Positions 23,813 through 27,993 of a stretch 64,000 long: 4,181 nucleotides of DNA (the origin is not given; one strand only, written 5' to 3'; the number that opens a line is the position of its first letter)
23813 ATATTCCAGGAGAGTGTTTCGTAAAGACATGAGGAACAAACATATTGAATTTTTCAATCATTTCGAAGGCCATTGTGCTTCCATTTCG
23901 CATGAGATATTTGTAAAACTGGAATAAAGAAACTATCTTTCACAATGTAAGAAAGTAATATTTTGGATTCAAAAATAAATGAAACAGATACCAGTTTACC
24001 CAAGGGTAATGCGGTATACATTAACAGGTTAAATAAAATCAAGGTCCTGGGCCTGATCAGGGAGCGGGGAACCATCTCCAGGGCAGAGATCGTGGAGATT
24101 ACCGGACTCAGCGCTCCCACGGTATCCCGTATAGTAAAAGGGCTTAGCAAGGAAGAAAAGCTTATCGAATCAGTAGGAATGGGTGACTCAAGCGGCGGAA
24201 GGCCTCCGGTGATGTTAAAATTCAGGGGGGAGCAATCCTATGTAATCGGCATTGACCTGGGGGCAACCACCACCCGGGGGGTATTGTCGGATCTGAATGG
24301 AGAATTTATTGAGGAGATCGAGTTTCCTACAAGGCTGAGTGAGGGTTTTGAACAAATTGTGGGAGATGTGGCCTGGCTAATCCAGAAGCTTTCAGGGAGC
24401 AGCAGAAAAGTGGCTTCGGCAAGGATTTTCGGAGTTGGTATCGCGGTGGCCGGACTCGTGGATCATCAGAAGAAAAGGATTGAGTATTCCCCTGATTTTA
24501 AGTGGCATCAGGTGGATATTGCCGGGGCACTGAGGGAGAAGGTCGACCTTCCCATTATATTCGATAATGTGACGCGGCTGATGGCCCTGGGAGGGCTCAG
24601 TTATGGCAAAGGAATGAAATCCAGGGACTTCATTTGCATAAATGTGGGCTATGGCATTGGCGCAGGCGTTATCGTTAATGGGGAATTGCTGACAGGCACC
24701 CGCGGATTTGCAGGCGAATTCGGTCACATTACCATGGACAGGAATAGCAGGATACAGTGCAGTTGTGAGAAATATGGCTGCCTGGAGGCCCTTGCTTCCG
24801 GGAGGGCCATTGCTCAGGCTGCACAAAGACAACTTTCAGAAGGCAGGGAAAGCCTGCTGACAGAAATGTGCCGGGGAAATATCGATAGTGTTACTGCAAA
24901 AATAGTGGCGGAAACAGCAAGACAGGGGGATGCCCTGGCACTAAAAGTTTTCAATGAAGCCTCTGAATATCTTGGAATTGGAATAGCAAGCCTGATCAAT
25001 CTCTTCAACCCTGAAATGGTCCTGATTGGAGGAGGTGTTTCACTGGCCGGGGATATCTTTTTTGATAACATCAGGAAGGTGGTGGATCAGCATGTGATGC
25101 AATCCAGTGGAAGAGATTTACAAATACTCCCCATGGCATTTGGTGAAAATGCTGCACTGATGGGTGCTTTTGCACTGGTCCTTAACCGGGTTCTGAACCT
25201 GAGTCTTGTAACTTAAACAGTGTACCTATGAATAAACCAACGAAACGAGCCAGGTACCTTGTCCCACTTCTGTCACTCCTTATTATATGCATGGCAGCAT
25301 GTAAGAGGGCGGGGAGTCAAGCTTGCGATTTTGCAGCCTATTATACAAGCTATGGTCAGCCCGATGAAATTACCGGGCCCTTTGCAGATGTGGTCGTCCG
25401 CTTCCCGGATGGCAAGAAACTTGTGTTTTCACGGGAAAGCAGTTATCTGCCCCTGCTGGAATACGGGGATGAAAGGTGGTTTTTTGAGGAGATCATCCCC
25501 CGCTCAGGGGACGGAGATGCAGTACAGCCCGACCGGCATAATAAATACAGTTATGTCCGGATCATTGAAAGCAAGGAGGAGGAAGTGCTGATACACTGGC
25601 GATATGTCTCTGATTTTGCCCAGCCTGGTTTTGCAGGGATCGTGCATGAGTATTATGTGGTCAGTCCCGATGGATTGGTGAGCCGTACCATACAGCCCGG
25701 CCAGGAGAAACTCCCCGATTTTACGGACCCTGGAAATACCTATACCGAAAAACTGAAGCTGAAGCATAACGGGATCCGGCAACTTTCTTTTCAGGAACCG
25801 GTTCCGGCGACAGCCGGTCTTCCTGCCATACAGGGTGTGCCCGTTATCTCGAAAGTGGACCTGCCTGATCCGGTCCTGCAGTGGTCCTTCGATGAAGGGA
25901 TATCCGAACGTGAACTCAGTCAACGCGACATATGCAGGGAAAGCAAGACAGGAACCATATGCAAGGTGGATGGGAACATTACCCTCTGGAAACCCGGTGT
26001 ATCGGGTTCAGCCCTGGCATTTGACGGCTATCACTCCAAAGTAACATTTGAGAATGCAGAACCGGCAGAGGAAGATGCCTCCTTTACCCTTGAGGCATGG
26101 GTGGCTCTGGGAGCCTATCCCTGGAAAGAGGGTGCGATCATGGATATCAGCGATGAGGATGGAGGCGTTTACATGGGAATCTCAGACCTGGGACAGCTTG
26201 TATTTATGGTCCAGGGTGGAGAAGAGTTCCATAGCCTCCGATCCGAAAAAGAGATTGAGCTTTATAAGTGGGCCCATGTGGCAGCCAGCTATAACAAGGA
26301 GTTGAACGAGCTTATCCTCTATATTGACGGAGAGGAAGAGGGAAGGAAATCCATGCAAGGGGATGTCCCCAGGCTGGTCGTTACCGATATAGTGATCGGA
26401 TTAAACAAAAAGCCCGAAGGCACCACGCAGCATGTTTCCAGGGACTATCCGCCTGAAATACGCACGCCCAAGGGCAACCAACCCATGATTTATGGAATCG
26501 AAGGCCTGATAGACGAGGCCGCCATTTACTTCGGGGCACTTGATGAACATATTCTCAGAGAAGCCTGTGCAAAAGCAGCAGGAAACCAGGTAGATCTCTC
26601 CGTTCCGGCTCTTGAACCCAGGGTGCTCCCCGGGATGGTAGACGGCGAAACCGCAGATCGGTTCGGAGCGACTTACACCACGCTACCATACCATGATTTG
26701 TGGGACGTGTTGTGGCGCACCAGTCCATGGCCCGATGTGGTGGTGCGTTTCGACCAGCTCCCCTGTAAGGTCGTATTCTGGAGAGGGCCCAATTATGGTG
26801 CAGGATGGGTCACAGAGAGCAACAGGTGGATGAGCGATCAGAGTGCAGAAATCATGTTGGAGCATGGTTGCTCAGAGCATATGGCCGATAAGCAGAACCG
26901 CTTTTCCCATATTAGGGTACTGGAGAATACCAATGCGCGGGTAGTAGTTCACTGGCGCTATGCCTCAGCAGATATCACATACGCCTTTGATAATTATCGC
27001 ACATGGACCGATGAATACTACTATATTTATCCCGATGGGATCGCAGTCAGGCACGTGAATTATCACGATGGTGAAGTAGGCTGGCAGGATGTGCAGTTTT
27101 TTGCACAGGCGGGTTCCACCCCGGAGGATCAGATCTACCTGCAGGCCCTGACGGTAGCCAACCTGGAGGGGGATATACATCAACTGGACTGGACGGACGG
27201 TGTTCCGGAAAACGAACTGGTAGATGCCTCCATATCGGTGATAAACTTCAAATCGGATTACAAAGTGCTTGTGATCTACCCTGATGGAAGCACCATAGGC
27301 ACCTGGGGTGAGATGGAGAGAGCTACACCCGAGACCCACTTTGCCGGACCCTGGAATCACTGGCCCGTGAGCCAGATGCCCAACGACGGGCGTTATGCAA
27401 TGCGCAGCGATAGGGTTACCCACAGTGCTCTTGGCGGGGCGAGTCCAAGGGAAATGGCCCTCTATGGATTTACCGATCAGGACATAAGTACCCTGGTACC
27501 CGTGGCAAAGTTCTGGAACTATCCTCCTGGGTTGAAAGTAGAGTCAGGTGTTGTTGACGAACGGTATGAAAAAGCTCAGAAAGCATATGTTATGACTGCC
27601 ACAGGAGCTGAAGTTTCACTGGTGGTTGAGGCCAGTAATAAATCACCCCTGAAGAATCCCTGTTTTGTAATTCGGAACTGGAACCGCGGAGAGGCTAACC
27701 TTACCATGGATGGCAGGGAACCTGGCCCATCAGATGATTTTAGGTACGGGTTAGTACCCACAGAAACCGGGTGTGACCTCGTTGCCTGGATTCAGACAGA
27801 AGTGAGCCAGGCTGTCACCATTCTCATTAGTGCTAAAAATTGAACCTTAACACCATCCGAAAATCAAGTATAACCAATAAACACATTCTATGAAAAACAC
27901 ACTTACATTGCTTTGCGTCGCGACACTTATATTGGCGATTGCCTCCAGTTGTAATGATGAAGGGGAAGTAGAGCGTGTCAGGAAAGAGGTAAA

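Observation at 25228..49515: Four exported paralogs of an unassigned LamG-containing protein family wired into a SusC/D locus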

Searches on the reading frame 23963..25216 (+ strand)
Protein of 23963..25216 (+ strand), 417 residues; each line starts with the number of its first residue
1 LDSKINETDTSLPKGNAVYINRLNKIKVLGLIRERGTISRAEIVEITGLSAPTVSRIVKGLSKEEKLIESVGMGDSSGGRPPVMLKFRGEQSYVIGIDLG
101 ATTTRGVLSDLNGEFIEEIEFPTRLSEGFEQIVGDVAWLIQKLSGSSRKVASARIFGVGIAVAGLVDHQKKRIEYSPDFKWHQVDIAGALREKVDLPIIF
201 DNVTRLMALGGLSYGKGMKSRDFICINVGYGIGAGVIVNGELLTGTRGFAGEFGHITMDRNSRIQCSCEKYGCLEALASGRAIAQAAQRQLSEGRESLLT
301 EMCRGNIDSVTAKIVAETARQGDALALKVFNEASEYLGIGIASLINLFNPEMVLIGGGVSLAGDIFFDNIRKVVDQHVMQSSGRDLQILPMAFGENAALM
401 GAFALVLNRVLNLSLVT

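Call 5: search_protein_families(library=pfam, proteins=[window:23963-25216:+], max_evalue=0.001)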
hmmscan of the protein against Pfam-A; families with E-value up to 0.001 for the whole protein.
window:23963-25216:+ (417 aa): 6 families
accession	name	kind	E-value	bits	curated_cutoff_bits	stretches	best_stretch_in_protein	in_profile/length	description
PF00480.26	ROK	-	1.2e-66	225.6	22.9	1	94-408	1-293/294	ROK family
PF13412.12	HTH_24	-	5e-06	26.4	21.9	1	24-64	4-44/48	Winged helix-turn-helix DNA-binding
PF01869.26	BcrAD_BadFG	-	6.7e-06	26.3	31.5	0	95-132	1-40/271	BadF/BadG/BcrA/BcrD ATPase family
PF12802.13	MarR_2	-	4.5e-05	24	27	1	28-63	10-46/61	MarR family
PF24034.1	DUF7343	-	6.6e-05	23.1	27.6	1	28-73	8-53/62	Domain of unknown function (DUF7343)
PF01047.28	MarR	-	0.00039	20.7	24.6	1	24-65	4-45/59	MarR family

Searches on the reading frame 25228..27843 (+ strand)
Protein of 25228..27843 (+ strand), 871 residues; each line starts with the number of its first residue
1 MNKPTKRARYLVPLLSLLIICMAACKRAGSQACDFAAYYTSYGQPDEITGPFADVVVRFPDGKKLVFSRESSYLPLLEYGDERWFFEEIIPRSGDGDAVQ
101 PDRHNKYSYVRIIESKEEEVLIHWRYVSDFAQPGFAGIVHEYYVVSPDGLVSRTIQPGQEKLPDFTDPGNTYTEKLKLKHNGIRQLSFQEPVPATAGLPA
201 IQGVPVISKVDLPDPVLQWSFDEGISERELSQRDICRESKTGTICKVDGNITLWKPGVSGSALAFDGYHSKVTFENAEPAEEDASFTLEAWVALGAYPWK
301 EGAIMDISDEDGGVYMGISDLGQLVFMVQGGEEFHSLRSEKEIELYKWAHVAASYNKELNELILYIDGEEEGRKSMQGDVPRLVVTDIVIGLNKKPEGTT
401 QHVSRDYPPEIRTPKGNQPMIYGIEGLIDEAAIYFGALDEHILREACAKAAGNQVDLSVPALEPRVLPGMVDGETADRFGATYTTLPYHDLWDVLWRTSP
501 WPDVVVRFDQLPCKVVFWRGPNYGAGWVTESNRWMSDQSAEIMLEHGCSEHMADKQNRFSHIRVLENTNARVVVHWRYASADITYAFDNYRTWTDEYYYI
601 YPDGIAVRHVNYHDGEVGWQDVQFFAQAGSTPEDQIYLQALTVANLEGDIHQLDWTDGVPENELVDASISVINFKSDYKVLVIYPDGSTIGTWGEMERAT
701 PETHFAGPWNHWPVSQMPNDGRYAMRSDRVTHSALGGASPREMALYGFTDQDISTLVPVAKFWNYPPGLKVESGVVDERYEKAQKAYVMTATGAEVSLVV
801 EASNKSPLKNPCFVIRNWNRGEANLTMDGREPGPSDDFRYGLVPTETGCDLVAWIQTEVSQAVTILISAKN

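Call 3: search_protein_families(library=pfam, proteins=[window:25228-27843:+], max_evalue=0.01)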
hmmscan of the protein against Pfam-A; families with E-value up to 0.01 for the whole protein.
window:25228-27843:+ (871 aa): 1 family
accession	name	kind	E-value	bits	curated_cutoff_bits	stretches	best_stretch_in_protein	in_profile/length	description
PF13385.13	Laminin_G_3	-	3.5e-18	66.6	27.6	1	266-394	1-125/151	Concanavalin A-like lectin/glucanases superfamily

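Call 6: search_protein_families(library=ncbifam, proteins=[window:25228-27843:+], max_evalue=0.1)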
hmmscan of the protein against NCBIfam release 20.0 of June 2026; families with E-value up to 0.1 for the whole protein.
window:25228-27843:+ (871 aa): 0 families

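Call 7: search_solved_structures(query=A1, max_evalue=1, show_alignments=2)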
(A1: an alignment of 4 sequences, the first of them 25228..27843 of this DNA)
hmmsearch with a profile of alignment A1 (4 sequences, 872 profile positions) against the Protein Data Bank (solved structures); distinct sequences matched with E-value up to 1: 14.
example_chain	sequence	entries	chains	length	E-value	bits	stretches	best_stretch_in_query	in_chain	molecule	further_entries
4qvs_A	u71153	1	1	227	5.9e-14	54.4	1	214-449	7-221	S-layer domain-containing protein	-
3flp_A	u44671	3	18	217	1.6e-05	26.5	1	315-389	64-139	SAP-like pentraxin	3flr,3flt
6lvd_A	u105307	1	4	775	0.0051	18.2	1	311-445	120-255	N,N-dimethylformamidase large subunit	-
6lvb_A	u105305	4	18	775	0.0051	18.2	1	311-445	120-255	N,N-dimethylformamidase large subunit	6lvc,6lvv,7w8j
6lve_A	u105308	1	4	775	0.0051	18.2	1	311-445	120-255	N,N-dimethylformamidase large subunit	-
8sl1_A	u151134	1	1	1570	0.0075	17.7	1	279-373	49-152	Pappalysin-2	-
8pvq_A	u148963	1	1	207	0.019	16.3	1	331-375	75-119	Pentraxin-related protein PTX3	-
9k6v_A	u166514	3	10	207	0.019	16.3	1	331-375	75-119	Pentraxin-related protein PTX3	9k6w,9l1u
9k6u_B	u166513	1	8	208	0.019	16.3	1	331-375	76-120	Pentraxin-related protein PTX3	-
9k6n_A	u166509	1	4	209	0.019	16.3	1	331-375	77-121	Pentraxin-related protein PTX3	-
8s50_B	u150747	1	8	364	0.052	14.9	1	331-375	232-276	Pentraxin-related protein PTX3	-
4dqa_A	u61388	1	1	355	0.055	14.8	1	338-371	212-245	uncharacterized protein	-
7zl1_B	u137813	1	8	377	0.055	14.8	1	331-375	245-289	Pentraxin-related protein PTX3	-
7dnm_B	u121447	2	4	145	0.13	13.6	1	447-507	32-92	AgCarC2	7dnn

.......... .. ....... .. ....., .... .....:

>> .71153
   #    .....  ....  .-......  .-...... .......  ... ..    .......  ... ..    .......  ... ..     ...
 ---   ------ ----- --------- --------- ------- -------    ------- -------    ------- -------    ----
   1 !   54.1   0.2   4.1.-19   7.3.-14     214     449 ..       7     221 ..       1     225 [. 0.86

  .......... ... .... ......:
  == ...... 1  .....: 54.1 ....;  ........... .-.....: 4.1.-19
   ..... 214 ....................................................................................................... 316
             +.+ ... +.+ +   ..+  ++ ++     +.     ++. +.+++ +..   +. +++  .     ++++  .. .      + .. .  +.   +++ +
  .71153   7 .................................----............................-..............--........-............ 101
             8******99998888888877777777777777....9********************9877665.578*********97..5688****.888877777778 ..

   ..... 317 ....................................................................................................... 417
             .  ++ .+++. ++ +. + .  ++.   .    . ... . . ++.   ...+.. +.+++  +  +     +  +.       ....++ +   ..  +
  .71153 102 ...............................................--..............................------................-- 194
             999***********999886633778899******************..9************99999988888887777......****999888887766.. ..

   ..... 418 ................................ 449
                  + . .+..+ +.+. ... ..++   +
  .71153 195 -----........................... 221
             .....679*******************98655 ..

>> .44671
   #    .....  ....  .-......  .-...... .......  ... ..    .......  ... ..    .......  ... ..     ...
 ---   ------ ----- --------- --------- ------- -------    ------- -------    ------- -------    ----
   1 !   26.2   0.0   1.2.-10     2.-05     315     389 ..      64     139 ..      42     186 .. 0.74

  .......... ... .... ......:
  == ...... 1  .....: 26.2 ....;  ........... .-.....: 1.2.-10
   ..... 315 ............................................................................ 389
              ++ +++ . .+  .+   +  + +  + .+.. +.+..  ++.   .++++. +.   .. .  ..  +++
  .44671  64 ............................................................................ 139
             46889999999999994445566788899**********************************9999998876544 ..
